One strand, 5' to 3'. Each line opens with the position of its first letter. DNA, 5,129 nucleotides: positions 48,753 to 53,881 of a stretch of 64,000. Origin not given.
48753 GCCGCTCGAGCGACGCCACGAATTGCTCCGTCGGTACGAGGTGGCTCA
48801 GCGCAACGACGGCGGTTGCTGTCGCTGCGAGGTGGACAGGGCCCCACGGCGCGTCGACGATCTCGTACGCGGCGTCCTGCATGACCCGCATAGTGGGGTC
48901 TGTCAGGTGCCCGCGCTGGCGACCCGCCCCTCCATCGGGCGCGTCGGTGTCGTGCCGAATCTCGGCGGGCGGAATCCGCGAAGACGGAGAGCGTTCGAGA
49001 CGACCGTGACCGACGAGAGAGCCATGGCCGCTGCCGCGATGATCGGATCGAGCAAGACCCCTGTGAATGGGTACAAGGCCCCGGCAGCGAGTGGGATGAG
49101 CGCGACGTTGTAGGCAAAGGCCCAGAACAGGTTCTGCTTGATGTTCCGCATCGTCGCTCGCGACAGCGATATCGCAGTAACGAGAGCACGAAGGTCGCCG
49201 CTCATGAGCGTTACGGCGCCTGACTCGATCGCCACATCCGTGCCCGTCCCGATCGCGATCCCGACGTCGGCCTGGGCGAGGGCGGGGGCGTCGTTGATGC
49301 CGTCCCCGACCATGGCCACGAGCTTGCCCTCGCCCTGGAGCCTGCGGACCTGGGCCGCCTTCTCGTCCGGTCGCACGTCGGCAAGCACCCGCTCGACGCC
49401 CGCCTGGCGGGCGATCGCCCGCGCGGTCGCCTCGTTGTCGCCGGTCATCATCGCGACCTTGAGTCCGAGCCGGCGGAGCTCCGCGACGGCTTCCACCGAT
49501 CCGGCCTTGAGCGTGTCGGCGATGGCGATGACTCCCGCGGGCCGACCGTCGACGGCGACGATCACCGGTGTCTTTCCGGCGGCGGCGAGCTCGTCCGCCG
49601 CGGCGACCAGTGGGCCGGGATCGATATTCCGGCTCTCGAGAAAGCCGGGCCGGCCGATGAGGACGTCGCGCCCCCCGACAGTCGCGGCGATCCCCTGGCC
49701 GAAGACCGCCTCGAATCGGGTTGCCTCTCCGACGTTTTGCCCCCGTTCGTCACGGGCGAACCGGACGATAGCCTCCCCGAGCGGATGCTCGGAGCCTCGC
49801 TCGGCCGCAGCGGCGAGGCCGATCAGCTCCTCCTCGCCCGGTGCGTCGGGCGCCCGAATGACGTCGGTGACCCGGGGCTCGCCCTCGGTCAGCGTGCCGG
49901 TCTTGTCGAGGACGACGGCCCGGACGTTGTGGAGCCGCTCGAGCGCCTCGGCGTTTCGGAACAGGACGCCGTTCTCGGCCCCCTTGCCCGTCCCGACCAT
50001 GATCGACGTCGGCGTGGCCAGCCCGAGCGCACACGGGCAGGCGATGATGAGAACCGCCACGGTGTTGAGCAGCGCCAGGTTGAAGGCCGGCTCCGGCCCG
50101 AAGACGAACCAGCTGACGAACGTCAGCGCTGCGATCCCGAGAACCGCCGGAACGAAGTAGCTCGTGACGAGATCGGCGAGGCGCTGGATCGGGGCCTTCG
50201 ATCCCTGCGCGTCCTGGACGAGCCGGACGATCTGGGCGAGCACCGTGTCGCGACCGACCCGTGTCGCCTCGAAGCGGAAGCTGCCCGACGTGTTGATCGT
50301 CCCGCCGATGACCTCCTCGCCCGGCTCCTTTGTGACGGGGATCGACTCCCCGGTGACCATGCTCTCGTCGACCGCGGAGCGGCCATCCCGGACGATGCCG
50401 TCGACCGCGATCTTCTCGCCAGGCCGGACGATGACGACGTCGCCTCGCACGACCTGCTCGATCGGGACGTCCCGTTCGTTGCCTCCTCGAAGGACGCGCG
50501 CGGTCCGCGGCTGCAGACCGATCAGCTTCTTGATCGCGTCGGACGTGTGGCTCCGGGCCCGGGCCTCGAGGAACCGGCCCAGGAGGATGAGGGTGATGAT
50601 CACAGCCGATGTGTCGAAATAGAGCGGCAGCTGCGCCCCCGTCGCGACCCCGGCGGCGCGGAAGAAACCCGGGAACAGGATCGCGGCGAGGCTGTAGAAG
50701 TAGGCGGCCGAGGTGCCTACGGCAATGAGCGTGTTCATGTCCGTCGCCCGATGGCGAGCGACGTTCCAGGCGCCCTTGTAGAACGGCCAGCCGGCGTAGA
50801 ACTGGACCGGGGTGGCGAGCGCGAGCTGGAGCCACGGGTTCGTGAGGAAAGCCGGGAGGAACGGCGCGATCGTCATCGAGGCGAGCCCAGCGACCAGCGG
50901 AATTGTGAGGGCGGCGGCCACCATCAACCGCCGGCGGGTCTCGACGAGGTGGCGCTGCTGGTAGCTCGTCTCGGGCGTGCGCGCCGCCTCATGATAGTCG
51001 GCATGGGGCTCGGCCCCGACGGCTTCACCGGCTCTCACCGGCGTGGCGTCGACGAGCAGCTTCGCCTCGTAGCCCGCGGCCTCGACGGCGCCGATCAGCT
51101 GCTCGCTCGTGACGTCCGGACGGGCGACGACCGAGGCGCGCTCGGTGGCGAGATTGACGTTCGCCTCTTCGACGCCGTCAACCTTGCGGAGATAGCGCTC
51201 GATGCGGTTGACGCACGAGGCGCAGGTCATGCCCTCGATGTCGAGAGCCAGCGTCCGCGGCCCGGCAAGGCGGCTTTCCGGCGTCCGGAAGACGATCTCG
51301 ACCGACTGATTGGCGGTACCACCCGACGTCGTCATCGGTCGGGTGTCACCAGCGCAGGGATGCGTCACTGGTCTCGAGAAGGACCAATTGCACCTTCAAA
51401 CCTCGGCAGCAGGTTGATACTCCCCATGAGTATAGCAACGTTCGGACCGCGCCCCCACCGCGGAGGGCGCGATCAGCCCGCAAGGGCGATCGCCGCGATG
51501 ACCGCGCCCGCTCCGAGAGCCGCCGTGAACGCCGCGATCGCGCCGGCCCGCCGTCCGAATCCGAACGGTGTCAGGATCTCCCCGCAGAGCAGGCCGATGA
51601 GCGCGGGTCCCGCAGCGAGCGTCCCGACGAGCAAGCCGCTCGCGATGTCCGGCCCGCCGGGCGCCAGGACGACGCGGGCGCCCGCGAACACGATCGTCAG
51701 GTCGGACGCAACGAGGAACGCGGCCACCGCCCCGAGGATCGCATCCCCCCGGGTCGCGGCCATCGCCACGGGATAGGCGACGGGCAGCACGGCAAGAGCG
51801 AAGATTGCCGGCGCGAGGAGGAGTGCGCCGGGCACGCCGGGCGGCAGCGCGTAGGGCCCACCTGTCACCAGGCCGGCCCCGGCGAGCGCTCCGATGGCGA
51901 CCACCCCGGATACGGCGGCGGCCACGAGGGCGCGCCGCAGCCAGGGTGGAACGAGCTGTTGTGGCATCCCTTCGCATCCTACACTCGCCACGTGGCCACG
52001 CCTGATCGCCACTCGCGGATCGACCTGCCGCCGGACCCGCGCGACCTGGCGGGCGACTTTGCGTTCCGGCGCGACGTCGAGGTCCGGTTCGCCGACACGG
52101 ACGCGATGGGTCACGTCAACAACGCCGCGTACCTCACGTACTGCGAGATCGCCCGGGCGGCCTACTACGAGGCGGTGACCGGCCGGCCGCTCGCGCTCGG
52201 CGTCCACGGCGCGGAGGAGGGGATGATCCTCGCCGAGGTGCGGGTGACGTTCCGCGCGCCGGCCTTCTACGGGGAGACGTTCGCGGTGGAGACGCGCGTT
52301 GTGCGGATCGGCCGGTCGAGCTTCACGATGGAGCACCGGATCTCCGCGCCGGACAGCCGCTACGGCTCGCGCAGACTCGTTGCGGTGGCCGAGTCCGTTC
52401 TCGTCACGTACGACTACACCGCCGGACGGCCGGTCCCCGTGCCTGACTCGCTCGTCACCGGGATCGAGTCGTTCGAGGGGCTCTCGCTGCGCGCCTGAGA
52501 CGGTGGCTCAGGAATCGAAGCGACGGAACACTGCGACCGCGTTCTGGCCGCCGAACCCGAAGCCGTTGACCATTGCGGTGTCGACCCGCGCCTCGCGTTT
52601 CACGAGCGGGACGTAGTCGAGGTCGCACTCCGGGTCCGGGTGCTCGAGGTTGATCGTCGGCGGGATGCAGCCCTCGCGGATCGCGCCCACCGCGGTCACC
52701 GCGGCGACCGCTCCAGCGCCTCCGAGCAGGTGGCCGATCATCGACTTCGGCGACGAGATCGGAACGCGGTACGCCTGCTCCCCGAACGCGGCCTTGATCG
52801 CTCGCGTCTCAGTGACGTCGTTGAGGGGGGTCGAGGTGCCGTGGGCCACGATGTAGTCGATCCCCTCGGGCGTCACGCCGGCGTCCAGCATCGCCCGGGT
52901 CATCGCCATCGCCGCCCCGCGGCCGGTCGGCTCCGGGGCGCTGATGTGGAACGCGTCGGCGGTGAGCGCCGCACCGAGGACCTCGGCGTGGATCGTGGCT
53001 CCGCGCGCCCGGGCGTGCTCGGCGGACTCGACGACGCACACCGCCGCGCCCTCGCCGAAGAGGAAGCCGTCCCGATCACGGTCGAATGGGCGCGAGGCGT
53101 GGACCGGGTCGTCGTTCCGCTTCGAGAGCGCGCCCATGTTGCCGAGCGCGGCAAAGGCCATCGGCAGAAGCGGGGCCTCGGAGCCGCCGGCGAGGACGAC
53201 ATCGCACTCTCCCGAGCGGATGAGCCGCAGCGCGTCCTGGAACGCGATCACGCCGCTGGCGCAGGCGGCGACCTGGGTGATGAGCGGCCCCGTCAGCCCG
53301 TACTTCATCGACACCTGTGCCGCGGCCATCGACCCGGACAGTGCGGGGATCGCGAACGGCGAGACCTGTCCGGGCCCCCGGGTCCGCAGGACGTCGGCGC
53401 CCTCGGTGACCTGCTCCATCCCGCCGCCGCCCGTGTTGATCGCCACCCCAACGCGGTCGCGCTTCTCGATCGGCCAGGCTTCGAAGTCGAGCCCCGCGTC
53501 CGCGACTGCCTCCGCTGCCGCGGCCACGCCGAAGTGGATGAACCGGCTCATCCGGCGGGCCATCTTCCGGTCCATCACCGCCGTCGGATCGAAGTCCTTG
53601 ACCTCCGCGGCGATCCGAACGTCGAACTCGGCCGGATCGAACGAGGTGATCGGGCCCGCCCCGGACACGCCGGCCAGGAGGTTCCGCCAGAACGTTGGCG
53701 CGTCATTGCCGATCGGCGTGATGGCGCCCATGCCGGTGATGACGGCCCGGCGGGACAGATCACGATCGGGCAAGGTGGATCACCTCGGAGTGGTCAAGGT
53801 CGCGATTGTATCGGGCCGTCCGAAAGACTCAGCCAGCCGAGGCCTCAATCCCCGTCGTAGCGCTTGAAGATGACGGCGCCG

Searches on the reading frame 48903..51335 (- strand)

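Call 41: search_protein_families(library=pfam, proteins=[window:48903-51335:-], max_evalue=0.001)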
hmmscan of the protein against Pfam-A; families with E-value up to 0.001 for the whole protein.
window:48903-51335:- (810 aa): 3 families
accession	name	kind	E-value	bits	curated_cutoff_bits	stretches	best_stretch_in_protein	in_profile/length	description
PF00122.25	E1-E2_ATPase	-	3.1e-61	206.5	28.1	1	274-454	2-180/181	E1-E2 ATPase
PF00702.32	Hydrolase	-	6.6e-40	138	26.4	1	471-690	1-191/191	haloacid dehalogenase-like hydrolase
PF00403.32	HMA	-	9.4e-16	58.4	24.8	1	31-90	2-62/62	Heavy-metal-associated domain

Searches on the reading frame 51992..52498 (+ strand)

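Call 41: search_protein_families(library=pfam, proteins=[window:51992-52498:+], max_evalue=0.001)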
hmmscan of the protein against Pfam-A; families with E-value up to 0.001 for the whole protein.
window:51992-52498:+ (168 aa): 3 families
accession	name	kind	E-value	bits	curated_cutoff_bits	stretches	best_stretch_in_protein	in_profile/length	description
PF13279.12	4HBT_2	-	4.5e-26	92.1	25.5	1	31-154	1-118/122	Thioesterase-like superfamily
PF03061.28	4HBT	-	1.3e-16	61.1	20.6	1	39-123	1-76/79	Thioesterase superfamily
PF20791.3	Acyl-ACP_TE_C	-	1.1e-05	26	21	1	26-50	9-33/101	Acyl-ACP thioesterase C-terminal domain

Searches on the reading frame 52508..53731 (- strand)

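Call 41: search_protein_families(library=pfam, proteins=[window:52508-53731:-], max_evalue=0.001)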
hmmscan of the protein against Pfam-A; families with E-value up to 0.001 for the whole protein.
window:52508-53731:- (407 aa): 3 families
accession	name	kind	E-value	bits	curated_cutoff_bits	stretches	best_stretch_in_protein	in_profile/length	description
PF00109.32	ketoacyl-synt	-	3e-51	174.9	20.8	1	1-240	9-252/252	Beta-ketoacyl synthase, N-terminal domain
PF02801.28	Ketoacyl-synt_C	-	2.9e-37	127.7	20.8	1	248-363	1-119/119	Beta-ketoacyl synthase, C-terminal domain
PF00108.29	Thiolase_N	-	9.2e-07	28.9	26.4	1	130-185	56-113/260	Thiolase, N-terminal domain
